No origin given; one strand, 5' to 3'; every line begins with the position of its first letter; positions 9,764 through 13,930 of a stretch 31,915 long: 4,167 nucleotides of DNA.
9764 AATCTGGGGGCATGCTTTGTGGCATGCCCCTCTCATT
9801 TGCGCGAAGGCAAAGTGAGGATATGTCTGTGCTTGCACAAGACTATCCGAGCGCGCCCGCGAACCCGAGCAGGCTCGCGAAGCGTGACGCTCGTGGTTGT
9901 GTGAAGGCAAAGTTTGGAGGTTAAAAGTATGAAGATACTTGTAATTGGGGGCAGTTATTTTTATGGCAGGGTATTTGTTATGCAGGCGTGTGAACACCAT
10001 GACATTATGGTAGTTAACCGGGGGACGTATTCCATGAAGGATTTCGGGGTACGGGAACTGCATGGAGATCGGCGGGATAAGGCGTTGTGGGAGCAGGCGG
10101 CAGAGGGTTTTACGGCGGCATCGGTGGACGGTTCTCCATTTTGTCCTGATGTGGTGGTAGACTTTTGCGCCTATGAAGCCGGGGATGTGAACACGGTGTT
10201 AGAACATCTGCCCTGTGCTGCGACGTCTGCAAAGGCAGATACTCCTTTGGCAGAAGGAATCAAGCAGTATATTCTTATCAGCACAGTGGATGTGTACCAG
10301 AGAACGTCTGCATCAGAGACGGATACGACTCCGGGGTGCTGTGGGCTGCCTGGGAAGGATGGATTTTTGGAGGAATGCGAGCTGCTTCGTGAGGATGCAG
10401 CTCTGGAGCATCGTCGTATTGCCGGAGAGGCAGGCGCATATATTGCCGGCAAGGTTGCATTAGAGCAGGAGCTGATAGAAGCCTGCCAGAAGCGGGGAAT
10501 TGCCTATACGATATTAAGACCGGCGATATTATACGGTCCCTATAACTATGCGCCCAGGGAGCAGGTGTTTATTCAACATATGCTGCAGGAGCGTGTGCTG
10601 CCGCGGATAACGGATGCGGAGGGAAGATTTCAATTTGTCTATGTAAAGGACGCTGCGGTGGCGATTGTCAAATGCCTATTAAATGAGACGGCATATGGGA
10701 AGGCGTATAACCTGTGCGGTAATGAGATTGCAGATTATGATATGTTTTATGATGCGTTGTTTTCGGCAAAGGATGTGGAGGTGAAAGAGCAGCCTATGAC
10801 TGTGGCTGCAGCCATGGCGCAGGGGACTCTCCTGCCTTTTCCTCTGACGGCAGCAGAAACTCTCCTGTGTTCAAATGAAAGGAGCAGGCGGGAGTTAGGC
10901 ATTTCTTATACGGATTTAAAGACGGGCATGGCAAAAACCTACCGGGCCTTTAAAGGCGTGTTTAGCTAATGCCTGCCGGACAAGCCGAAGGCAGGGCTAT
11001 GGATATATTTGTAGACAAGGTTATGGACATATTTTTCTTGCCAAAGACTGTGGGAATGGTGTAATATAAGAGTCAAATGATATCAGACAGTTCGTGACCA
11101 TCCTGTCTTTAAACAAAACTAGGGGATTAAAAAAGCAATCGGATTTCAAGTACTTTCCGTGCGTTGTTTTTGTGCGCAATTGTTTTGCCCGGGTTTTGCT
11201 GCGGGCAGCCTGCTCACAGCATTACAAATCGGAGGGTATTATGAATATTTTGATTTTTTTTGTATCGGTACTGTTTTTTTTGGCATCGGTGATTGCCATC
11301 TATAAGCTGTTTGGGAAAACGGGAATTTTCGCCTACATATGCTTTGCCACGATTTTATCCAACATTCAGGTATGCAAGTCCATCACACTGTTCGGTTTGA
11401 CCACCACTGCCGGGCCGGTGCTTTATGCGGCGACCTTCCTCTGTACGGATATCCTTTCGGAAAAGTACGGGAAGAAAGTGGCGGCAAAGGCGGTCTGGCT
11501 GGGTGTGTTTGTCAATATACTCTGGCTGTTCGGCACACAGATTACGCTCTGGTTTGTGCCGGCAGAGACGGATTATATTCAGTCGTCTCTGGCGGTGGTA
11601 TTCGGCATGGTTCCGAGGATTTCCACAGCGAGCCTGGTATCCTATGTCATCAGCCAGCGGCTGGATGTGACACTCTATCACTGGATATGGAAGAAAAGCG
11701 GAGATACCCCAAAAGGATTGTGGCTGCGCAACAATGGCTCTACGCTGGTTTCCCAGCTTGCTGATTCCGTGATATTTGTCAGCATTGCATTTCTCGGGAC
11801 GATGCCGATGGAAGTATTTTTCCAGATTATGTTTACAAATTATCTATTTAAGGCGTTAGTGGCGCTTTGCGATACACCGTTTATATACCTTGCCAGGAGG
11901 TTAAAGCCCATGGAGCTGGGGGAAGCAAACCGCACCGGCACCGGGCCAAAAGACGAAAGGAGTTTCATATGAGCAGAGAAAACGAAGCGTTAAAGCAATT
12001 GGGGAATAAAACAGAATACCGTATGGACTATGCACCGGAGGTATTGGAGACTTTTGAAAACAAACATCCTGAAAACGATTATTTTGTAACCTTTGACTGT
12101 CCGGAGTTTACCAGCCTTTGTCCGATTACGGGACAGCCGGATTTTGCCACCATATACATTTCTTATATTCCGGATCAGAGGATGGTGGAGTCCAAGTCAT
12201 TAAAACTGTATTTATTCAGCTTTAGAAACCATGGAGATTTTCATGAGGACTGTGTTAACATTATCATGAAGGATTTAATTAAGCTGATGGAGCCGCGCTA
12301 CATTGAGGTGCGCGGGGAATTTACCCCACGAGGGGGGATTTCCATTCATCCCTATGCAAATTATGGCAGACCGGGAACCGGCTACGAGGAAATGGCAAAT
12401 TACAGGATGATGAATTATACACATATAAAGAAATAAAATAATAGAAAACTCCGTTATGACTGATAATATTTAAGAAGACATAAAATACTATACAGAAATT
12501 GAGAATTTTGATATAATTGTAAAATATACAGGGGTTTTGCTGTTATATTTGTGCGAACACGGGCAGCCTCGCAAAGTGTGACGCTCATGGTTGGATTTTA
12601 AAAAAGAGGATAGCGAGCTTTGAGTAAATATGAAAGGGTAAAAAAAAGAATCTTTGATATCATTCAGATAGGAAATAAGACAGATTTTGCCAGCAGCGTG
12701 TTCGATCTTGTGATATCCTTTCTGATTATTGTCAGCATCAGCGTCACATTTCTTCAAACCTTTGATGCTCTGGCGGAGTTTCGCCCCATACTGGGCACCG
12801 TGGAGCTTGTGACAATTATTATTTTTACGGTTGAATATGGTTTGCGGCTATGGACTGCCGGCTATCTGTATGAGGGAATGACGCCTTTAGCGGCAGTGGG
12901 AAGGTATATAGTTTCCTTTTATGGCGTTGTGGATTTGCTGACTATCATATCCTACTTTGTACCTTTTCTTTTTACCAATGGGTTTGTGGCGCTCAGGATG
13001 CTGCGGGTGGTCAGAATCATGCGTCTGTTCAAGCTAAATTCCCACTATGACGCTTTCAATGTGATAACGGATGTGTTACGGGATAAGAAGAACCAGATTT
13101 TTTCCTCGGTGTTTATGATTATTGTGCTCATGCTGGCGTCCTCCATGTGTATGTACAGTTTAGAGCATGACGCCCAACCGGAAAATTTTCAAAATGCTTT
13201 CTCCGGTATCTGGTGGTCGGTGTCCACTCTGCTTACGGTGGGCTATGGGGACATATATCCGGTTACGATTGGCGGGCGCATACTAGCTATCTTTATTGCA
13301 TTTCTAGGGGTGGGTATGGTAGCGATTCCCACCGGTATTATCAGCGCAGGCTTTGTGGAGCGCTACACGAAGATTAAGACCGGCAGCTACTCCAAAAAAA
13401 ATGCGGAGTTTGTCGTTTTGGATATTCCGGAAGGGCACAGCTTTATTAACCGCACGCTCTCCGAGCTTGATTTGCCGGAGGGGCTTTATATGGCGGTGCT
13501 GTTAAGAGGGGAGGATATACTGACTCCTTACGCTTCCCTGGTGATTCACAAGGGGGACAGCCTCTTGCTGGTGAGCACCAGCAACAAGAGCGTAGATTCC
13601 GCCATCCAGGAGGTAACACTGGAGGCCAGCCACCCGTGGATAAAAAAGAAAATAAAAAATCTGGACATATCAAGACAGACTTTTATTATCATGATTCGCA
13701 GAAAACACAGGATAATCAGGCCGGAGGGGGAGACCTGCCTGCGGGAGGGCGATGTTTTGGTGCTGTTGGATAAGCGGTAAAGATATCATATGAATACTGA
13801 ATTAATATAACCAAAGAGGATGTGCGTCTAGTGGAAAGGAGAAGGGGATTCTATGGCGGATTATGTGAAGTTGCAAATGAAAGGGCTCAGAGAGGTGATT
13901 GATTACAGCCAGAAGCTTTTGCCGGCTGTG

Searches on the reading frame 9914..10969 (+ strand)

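Call 30: search_protein_families(library=pfam, proteins=[window:9914-10969:+])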
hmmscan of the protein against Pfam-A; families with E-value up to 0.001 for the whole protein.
window:9914-10969:+ (351 aa): 1 family
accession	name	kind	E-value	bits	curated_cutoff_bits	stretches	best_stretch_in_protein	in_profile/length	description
PF01370.27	Epimerase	-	2e-14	54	20.9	1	173-268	139-240/240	NAD dependent epimerase/dehydratase family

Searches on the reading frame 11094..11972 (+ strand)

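Call 30: search_protein_families(library=pfam, proteins=[window:11094-11972:+])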
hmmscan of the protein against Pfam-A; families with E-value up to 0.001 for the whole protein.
window:11094-11972:+ (292 aa): 1 family
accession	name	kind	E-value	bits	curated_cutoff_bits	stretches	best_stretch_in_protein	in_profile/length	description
PF02592.20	Vut_1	-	1.3e-49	168.8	27.2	1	105-267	1-152/152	Putative vitamin uptake transporter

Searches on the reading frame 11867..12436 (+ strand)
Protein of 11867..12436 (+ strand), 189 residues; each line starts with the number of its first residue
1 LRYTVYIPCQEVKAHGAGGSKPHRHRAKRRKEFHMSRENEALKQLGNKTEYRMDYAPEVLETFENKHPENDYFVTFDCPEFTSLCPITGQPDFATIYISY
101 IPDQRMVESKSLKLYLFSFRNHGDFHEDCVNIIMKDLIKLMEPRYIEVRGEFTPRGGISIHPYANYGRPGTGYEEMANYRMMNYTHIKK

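Call 30: search_protein_families(library=pfam, proteins=[window:11867-12436:+])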
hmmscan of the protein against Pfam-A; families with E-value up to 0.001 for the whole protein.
window:11867-12436:+ (189 aa): 2 families
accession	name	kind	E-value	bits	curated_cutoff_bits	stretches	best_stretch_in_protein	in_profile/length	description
PF14489.11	QueF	-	8.5e-35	119.3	27.3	1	91-169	1-79/81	QueF-like protein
PF14819.11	QueF_N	-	9e-05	23.2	25.6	1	88-141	48-103/111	Nitrile reductase, 7-cyano-7-deazaguanine-reductase N-term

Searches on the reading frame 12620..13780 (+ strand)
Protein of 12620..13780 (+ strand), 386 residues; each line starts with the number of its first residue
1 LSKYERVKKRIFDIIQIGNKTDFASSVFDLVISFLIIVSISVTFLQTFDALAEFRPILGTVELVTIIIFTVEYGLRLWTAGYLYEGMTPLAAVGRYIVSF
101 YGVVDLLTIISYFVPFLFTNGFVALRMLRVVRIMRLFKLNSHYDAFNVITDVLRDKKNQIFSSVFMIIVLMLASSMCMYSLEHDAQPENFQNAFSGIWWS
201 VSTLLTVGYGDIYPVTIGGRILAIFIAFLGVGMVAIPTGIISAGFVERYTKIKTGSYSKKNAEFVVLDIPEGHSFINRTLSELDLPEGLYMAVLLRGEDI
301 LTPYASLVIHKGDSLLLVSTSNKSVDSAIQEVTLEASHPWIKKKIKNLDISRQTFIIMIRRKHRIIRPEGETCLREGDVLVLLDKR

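Call 30: search_protein_families(library=pfam, proteins=[window:12620-13780:+])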
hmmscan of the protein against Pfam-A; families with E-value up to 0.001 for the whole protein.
window:12620-13780:+ (386 aa): 3 families
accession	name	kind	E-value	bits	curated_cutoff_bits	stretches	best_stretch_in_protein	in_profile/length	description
PF00520.37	Ion_trans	-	4.5e-33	114.9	25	1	26-249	2-237/241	Ion transport protein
PF02080.26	TrkA_C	-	2.4e-19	69.4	27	2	330-382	2-56/71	TrkA-C domain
PF07885.22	Ion_trans_2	-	4.5e-17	62.1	22.5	1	167-241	2-73/79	Ion channel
